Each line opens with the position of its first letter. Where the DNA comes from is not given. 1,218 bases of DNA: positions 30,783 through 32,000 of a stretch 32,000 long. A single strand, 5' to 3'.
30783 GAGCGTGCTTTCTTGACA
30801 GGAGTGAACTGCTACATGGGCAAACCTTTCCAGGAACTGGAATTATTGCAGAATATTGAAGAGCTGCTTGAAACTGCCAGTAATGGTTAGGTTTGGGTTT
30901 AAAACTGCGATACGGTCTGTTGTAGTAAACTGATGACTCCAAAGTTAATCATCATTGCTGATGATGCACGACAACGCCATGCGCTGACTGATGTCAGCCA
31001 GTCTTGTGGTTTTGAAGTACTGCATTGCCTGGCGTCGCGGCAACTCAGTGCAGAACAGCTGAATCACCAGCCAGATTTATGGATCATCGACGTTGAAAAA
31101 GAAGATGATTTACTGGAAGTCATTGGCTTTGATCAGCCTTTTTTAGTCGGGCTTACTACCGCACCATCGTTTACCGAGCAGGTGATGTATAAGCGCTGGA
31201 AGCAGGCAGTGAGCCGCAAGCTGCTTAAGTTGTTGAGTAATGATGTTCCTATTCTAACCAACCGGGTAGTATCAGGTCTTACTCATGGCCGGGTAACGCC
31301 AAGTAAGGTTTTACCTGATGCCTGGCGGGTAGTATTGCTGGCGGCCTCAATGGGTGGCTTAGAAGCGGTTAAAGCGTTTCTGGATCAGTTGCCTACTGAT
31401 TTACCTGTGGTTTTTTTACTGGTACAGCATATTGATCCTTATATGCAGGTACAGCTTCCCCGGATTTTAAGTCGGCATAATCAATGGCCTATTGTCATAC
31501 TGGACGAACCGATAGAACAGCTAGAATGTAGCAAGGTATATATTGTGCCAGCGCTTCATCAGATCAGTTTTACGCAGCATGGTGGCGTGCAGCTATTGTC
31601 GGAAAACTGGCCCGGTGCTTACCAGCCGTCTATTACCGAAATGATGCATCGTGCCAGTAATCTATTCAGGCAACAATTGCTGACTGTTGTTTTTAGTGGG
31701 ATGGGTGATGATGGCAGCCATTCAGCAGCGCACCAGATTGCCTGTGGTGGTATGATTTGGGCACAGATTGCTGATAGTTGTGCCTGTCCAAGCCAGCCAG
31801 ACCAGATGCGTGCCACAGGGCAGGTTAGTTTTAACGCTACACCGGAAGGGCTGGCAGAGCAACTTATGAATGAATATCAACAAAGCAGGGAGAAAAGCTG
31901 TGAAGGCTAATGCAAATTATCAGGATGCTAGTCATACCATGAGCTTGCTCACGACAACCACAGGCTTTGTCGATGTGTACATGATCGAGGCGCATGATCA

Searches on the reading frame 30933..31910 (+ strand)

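Call 61: search_protein_families(library=pfam, proteins=[window:30933-31910:+])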
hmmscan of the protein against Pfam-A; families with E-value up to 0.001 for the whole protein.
window:30933-31910:+ (325 aa): 1 family
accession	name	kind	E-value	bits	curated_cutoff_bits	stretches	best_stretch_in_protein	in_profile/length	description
PF01339.22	CheB_methylest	-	5.3e-33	114.6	24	1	134-311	1-174/174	CheB methylesterase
